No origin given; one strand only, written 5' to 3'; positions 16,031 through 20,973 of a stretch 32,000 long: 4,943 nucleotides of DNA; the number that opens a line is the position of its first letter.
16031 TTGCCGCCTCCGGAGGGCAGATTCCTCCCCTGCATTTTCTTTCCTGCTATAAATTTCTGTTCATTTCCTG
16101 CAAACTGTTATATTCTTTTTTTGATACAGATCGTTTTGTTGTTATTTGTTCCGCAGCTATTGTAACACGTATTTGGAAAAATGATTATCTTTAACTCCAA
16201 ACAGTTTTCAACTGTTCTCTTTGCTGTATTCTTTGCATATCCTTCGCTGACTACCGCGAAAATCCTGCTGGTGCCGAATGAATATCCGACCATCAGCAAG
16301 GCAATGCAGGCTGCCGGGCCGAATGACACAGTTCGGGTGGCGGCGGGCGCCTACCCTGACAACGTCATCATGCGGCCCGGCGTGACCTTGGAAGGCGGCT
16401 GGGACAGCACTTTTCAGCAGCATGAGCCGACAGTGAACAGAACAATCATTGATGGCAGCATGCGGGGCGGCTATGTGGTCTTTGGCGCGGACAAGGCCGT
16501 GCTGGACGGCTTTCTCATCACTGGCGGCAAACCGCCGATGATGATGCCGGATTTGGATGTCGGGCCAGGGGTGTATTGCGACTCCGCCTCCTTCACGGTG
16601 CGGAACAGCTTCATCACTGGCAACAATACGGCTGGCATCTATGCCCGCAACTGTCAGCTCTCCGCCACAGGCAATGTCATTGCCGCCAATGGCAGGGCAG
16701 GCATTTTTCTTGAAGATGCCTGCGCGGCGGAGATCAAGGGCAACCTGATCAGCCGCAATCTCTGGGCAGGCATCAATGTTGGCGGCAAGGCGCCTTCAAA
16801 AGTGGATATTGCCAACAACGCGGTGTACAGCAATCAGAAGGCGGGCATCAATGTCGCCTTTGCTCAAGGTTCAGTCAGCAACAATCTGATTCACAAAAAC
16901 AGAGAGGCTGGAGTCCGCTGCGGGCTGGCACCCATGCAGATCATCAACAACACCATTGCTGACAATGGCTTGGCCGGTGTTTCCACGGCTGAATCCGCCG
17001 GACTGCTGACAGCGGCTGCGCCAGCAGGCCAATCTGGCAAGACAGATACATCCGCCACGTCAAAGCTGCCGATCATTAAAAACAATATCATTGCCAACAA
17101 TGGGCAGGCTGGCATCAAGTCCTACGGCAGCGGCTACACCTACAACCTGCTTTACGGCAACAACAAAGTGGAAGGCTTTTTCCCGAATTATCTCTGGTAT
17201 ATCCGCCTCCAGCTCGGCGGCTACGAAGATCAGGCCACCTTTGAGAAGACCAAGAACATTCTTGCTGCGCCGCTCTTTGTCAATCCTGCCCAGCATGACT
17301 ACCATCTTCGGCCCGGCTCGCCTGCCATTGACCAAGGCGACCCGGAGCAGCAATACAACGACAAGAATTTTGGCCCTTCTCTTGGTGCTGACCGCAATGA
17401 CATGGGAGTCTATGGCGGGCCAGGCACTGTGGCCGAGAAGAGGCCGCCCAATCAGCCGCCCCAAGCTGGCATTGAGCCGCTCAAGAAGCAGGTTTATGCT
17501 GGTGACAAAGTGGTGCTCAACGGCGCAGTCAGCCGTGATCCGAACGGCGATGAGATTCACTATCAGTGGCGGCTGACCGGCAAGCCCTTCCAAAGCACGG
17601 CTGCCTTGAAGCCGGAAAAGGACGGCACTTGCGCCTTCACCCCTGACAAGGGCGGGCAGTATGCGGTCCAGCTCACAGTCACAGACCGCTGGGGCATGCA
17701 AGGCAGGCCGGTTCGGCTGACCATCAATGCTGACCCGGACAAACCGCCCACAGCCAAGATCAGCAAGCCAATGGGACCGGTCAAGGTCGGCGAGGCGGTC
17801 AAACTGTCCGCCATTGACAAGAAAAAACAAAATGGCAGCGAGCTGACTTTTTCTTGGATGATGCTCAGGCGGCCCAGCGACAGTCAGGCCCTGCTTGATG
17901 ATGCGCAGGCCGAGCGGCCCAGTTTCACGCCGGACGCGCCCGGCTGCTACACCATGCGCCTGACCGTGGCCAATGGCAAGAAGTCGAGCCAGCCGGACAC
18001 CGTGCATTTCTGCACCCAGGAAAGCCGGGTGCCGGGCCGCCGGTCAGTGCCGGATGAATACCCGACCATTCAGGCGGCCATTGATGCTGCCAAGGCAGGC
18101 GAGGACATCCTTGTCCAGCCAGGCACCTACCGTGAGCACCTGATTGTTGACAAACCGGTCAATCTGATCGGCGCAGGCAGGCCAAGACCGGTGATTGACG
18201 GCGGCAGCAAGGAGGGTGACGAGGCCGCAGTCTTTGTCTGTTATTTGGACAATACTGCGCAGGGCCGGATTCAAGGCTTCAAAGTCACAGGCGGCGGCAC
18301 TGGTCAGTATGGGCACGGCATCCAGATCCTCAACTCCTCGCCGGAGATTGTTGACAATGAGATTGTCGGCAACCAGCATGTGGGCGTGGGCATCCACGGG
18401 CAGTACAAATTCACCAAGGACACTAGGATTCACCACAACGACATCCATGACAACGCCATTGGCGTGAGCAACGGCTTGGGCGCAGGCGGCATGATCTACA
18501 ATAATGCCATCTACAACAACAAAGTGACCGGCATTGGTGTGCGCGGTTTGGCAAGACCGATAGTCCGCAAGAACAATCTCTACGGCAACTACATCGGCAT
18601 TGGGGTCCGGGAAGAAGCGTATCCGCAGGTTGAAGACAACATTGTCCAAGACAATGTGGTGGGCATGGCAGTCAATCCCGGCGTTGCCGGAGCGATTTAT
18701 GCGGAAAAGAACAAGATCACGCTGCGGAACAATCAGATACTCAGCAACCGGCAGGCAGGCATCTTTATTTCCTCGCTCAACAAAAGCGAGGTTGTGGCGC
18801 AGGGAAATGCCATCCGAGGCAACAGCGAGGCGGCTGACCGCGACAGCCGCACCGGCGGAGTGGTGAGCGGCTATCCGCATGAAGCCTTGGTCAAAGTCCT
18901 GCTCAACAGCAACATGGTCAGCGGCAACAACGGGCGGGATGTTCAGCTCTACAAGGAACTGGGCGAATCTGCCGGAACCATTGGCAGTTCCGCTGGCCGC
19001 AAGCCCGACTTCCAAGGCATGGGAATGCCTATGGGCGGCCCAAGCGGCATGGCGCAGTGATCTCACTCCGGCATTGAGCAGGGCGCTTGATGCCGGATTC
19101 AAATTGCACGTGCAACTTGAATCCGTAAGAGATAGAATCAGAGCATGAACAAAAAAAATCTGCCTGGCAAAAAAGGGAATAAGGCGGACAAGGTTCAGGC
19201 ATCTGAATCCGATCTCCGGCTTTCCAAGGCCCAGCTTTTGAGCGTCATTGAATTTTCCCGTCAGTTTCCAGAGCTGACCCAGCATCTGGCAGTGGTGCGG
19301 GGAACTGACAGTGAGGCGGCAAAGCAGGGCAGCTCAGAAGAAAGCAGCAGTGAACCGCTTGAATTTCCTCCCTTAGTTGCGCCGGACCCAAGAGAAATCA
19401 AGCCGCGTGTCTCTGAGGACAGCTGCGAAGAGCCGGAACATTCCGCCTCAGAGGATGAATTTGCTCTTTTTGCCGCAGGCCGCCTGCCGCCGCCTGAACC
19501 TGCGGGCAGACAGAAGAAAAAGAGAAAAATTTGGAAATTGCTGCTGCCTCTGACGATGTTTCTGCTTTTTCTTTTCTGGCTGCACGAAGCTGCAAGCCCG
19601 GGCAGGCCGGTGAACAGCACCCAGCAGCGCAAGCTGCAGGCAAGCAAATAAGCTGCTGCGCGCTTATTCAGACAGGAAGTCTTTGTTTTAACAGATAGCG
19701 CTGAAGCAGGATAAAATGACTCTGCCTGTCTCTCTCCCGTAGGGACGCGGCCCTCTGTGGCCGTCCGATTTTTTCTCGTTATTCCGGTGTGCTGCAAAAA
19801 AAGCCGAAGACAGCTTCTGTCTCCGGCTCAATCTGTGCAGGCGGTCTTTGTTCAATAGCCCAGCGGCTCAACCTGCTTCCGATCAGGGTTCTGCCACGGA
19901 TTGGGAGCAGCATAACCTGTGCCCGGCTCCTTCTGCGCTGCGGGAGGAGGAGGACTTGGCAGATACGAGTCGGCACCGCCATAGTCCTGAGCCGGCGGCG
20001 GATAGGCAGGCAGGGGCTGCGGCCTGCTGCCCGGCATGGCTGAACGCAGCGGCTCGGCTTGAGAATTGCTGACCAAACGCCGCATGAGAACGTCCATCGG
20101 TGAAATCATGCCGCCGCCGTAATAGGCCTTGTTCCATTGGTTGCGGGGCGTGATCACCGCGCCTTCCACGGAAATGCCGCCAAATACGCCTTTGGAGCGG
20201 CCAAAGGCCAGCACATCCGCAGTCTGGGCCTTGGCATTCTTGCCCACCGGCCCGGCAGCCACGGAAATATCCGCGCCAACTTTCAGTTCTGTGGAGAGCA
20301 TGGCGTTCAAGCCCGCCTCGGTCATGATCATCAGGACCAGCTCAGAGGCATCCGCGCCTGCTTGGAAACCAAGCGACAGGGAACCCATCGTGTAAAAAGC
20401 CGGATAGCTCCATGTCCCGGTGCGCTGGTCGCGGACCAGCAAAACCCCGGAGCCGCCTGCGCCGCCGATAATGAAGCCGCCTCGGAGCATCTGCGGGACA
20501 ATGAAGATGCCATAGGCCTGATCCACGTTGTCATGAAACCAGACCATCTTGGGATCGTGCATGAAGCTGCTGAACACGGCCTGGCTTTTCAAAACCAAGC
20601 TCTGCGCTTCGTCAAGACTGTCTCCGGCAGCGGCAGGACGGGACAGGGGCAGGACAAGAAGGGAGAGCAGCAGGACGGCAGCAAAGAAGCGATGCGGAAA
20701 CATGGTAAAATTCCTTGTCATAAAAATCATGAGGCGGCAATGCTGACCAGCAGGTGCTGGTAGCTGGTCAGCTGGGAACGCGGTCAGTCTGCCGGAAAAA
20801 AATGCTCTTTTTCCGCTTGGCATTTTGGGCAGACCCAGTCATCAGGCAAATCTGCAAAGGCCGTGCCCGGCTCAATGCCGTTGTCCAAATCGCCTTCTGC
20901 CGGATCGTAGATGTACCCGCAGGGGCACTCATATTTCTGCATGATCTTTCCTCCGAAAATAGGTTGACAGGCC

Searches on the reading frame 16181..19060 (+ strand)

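Call 72: search_protein_families(library=pfam, proteins=[window:16181-19060:+], max_evalue=0.001)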
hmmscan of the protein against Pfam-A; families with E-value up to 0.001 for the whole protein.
window:16181-19060:+ (959 aa): 8 families
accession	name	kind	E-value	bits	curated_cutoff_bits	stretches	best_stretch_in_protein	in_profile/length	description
PF13229.12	Beta_helix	-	1.3e-38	132.5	25.9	3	83-236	11-157/158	Right handed beta helix region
PF05048.19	NosD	-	4.5e-19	69.2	23.6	3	131-198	85-153/212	Periplasmic copper-binding protein (NosD)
PF22352.2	K319L-like_PKD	-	8.5e-16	58.2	27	2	438-507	7-75/84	K319L-like, PKD domain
PF07602.17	DUF1565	-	4.3e-15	56.2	20.3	1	35-198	15-202/257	Protein of unknown function (DUF1565)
PF18911.6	PKD_4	-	1.1e-11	45.1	27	1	424-508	1-76/85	PKD domain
PF00801.26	PKD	-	1.6e-09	38.1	23.5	0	438-505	11-70/80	PKD domain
PF08480.16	Disaggr_assoc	-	3.8e-06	27.4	22.6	1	208-378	4-171/194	Disaggregatase related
PF17963.7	Big_9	-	8.3e-05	23.8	23.6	0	437-506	12-80/89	Bacterial Ig domain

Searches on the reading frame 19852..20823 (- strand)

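Call 72: search_protein_families(library=pfam, proteins=[window:19852-20823:-], max_evalue=0.001)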
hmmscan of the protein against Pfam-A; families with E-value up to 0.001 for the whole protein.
window:19852-20823:- (323 aa): 1 family
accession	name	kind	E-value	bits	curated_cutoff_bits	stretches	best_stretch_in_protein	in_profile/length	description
PF04366.17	Ysc84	-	1e-32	113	25.1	1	148-262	2-123/127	Las17-binding protein actin regulator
